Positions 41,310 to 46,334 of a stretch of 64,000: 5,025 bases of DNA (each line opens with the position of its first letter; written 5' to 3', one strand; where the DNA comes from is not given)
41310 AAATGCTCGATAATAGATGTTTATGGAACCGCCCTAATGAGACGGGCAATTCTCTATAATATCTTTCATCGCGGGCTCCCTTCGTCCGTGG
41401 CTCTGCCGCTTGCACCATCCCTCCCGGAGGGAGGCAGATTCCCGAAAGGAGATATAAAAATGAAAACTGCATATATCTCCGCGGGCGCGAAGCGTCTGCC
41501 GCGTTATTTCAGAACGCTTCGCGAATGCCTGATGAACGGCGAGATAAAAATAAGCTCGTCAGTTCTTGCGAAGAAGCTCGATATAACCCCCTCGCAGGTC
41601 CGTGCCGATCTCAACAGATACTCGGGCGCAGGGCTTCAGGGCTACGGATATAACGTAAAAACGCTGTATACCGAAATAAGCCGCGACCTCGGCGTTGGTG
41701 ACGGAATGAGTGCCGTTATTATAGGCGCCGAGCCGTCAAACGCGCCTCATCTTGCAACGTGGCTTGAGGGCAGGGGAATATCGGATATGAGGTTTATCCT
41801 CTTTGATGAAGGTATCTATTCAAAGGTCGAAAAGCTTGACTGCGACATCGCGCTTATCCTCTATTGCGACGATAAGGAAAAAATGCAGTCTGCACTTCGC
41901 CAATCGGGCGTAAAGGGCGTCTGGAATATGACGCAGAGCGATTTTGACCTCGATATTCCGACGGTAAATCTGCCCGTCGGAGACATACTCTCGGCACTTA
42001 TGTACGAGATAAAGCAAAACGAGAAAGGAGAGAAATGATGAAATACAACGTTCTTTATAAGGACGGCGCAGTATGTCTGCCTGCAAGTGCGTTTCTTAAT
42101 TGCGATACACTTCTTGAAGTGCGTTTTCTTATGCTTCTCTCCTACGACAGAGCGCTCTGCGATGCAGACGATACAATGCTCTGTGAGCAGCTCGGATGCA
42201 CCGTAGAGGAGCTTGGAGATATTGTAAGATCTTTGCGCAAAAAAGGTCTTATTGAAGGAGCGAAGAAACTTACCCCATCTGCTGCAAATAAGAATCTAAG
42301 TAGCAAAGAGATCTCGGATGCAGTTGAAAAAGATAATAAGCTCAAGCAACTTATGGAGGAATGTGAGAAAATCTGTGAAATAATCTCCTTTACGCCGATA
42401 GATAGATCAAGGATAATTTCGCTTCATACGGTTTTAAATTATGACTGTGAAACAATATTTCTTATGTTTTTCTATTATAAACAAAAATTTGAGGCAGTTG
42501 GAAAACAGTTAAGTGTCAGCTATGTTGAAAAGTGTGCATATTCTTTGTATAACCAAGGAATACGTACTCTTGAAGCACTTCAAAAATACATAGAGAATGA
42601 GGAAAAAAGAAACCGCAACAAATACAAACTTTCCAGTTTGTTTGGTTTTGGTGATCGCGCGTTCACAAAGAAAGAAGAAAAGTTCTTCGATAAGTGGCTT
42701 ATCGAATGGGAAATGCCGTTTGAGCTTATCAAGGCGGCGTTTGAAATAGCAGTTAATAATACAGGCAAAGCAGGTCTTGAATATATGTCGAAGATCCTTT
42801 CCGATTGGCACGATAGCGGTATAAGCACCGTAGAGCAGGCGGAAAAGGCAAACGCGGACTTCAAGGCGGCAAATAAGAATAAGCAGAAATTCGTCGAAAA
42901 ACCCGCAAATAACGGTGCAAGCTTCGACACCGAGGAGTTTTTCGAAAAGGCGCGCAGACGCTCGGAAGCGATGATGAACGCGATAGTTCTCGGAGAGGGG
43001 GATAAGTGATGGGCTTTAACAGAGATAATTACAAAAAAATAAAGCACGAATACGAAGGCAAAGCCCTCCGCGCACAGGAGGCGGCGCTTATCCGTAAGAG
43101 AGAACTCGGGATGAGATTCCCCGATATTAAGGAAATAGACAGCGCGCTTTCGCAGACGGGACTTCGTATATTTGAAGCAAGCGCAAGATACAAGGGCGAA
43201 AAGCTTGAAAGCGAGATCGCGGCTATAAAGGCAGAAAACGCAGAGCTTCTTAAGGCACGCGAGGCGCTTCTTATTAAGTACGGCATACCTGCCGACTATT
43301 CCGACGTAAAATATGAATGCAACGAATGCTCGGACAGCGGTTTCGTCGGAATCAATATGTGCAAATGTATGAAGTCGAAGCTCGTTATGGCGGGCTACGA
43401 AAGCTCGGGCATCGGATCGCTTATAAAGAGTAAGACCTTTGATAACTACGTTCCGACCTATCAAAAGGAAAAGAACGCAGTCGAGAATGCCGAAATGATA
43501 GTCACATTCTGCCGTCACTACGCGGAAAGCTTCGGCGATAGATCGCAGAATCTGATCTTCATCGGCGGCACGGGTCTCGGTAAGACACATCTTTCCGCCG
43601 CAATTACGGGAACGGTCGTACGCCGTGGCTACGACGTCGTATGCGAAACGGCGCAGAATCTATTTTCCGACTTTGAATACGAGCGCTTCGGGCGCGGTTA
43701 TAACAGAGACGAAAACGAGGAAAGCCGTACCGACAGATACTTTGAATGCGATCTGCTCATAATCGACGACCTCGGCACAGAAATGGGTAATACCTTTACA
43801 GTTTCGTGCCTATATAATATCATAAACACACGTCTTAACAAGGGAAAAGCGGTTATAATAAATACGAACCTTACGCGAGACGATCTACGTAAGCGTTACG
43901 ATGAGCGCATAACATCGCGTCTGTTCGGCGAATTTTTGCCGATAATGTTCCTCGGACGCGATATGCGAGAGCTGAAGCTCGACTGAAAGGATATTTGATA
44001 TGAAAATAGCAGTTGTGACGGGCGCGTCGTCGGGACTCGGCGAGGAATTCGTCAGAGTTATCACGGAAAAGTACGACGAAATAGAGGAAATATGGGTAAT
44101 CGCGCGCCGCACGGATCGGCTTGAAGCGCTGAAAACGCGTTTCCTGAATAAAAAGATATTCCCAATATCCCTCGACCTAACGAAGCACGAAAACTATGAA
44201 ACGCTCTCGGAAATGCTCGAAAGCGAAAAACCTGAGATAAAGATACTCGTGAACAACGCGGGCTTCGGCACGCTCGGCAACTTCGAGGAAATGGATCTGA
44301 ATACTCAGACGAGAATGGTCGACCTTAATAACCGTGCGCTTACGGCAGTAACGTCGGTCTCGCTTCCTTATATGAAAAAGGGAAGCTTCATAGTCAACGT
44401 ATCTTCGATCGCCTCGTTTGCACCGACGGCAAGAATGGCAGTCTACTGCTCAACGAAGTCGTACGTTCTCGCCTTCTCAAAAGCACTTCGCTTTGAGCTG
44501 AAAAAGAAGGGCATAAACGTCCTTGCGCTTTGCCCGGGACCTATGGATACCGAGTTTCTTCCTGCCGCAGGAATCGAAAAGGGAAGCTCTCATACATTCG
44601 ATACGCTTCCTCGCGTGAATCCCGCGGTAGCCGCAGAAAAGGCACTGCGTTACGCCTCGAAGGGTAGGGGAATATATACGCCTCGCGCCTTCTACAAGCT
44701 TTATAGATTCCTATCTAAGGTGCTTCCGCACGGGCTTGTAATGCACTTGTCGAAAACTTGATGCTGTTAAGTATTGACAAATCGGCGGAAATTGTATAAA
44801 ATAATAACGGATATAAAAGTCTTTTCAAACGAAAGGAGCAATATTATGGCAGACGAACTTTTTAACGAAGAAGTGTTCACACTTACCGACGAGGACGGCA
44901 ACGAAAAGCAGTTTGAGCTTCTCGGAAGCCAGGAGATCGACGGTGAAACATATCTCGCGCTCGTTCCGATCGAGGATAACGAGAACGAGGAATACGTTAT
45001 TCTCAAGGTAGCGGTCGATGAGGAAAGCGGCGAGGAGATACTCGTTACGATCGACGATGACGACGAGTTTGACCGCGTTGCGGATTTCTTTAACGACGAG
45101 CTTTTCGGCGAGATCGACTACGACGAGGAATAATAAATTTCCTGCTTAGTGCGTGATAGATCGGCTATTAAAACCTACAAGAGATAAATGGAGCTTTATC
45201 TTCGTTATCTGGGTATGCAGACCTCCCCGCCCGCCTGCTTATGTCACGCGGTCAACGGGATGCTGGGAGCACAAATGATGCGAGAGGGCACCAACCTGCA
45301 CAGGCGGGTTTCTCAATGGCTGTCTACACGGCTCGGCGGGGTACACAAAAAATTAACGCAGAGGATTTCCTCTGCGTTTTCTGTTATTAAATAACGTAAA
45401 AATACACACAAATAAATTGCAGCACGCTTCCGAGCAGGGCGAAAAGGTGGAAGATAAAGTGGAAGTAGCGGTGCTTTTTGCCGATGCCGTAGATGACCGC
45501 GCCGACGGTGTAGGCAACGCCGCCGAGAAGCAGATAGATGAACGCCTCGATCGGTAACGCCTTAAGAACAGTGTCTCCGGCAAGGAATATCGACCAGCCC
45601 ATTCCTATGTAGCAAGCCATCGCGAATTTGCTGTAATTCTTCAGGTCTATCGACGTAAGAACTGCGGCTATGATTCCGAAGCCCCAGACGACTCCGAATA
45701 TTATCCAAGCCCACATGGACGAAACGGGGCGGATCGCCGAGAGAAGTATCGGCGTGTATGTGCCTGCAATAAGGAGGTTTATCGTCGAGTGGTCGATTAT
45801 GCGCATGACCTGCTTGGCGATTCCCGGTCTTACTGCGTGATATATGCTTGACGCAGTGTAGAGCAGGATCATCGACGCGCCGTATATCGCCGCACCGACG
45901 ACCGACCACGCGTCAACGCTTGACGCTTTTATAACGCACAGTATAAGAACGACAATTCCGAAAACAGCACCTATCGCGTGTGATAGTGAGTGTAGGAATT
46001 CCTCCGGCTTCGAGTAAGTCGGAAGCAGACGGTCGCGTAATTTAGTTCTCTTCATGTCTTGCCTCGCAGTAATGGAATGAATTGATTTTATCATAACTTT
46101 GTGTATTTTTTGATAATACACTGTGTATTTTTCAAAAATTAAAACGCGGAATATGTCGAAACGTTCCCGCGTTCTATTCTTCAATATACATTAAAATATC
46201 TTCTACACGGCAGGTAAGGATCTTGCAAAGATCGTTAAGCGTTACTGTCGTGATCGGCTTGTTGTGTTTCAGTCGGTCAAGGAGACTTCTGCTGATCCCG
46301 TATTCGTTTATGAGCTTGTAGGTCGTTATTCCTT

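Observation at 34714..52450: Four-copy, same-strand structured repeat family with covariation consistent with a plus-strand RNA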

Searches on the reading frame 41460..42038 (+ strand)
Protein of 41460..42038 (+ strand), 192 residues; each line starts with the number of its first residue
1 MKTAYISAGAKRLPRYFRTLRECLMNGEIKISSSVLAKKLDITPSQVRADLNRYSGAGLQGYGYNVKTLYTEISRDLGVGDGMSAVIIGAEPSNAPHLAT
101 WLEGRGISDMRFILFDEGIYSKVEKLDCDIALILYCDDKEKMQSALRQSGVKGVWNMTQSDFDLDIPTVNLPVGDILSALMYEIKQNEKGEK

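Call 25: search_protein_families(library=pfam, proteins=[window:41460-42038:+], max_evalue=0.001)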
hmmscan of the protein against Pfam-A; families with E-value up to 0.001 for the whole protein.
window:41460-42038:+ (192 aa): 1 family
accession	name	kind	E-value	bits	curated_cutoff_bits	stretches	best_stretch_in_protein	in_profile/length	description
PF06971.19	Put_DNA-bind_N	-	1.5e-12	47.8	27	1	10-52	7-49/49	Putative DNA-binding protein N-terminus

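Call 67: find_homologous_proteins(query=window:41460-42038:+, max_evalue=1e-30)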
Query window:41460-42038:+ (192 aa): 74 proteins with E <= 1e-30 among 1432 candidates.
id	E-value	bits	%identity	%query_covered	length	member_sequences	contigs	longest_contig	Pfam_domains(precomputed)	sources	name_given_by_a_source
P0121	8.7e-120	415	98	100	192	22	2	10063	PF06971.20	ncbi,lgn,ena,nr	ncbi:MAG: hypothetical protein IJY94_00985 [Clostridia bacterium]|nr:hypothetical protein [Clostridi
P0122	2.1e-107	375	89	100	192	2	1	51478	PF06971.20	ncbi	-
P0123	1.4e-99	349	82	100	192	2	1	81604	PF06971.20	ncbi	-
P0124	2.4e-97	342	81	100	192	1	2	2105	PF06971.20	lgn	-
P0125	2.8e-97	342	80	100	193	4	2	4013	PF06971.20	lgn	-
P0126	5.1e-97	341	82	100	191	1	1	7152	PF06971.20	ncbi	-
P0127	1.6e-96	339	80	100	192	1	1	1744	PF06971.20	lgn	-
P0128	3.1e-96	338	82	99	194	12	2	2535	PF06971.20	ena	-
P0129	3.5e-95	335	81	100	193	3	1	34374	PF06971.20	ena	-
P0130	2.0e-94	332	79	100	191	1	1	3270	PF06971.20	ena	-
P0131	4.8e-93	328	79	100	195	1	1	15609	PF06971.20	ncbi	-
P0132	1.8e-92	326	76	100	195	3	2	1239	PF06971.20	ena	-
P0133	3.8e-92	325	80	100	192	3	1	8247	PF06971.20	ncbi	-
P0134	4.1e-92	325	75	100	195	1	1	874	PF06971.20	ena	-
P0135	1.6e-90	320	77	100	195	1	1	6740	PF06971.20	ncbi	-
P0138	4.6e-88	312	74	99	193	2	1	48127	PF06971.20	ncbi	-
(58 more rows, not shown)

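Call 68: find_encoding_contigs(protein=P0122, flank=2500, max_places=2)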
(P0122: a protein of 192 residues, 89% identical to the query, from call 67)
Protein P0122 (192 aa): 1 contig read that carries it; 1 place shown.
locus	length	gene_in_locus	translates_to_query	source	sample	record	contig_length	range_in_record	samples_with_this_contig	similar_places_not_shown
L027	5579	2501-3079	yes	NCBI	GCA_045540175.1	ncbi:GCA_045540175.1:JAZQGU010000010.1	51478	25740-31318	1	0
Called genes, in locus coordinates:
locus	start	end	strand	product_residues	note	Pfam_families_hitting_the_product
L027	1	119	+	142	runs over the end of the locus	PF13673:Acetyltransf_10, PF00583:Acetyltransf_1, PF13420:Acetyltransf_4 (weak), PF13508:Acetyltransf_7, PF08445:FR47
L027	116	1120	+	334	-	PF00814:TsaD, PF22521:HypF_C_2 (weak)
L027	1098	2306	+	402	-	PF00180:Iso_dh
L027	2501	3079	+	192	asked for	PF06971:Put_DNA-bind_N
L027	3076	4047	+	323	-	PF07261:DnaB_2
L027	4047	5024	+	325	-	PF00308:Bac_DnaA, PF01695:IstB_IS21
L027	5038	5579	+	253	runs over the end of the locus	PF00106:adh_short, PF08659:KR, PF13561:adh_short_C2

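Call 69: find_encoding_contigs(protein=P0123, flank=2500, max_places=2)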
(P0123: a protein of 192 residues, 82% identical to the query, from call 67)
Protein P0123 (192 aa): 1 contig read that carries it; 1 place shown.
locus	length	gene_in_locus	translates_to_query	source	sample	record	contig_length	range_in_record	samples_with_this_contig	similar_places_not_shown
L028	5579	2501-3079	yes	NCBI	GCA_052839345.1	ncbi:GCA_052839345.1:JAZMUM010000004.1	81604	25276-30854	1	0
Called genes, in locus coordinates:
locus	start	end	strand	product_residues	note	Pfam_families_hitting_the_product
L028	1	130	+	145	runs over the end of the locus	PF13673:Acetyltransf_10, PF00583:Acetyltransf_1, PF13420:Acetyltransf_4 (weak), PF13508:Acetyltransf_7, PF08445:FR47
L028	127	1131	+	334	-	PF02543:Carbam_trans_N (faint), PF00814:TsaD, PF22521:HypF_C_2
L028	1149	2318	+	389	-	PF00180:Iso_dh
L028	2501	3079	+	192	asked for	PF06971:Put_DNA-bind_N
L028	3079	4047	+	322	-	PF07261:DnaB_2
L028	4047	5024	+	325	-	PF00308:Bac_DnaA, PF01695:IstB_IS21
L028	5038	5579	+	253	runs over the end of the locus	PF00106:adh_short, PF08659:KR, PF13561:adh_short_C2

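Call 70: find_encoding_contigs(protein=P0129, flank=2500, max_places=2)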
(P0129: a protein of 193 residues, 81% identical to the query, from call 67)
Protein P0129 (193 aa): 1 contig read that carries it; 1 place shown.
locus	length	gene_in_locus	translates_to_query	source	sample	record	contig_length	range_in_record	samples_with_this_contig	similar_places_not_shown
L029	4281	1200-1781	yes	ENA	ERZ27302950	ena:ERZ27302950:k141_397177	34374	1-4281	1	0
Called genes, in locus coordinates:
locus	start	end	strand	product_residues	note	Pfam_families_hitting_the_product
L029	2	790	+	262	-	?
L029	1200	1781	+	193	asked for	PF06971:Put_DNA-bind_N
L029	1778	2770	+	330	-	PF07261:DnaB_2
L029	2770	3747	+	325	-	PF00308:Bac_DnaA, PF01695:IstB_IS21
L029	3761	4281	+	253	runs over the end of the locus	PF00106:adh_short, PF08659:KR, PF13561:adh_short_C2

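Call 71: find_encoding_contigs(protein=P0138, flank=2500, max_places=2)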
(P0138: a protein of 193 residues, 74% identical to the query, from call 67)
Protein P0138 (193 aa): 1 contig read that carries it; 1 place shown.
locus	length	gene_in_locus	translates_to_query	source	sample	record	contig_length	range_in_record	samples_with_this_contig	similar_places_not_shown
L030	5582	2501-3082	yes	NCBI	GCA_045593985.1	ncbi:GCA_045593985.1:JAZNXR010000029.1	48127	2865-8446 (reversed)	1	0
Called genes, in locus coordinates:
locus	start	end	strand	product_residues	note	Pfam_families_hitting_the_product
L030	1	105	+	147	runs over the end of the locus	PF13527:Acetyltransf_9 (weak), PF13302:Acetyltransf_3 (weak), PF13673:Acetyltransf_10, PF00583:Acetyltransf_1, PF13420:Acetyltransf_4, PF13508:Acetyltransf_7, PF08445:FR47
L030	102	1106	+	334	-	PF00814:TsaD, PF22521:HypF_C_2 (weak)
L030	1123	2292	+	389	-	PF00180:Iso_dh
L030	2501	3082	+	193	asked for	PF06971:Put_DNA-bind_N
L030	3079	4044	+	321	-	PF07261:DnaB_2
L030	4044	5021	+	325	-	PF00308:Bac_DnaA, PF01695:IstB_IS21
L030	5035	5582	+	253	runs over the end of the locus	PF00106:adh_short, PF08659:KR, PF13561:adh_short_C2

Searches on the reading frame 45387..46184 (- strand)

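Call 97: search_protein_families(library=pfam, proteins=[window:45387-46184:-], max_evalue=0.0001)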
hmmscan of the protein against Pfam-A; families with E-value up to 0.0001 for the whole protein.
window:45387-46184:- (265 aa): 1 family
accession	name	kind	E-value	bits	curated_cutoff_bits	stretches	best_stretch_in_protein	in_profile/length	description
PF03006.26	HlyIII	-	3.6e-34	118.8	26.2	1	59-257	3-224/224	Haemolysin-III related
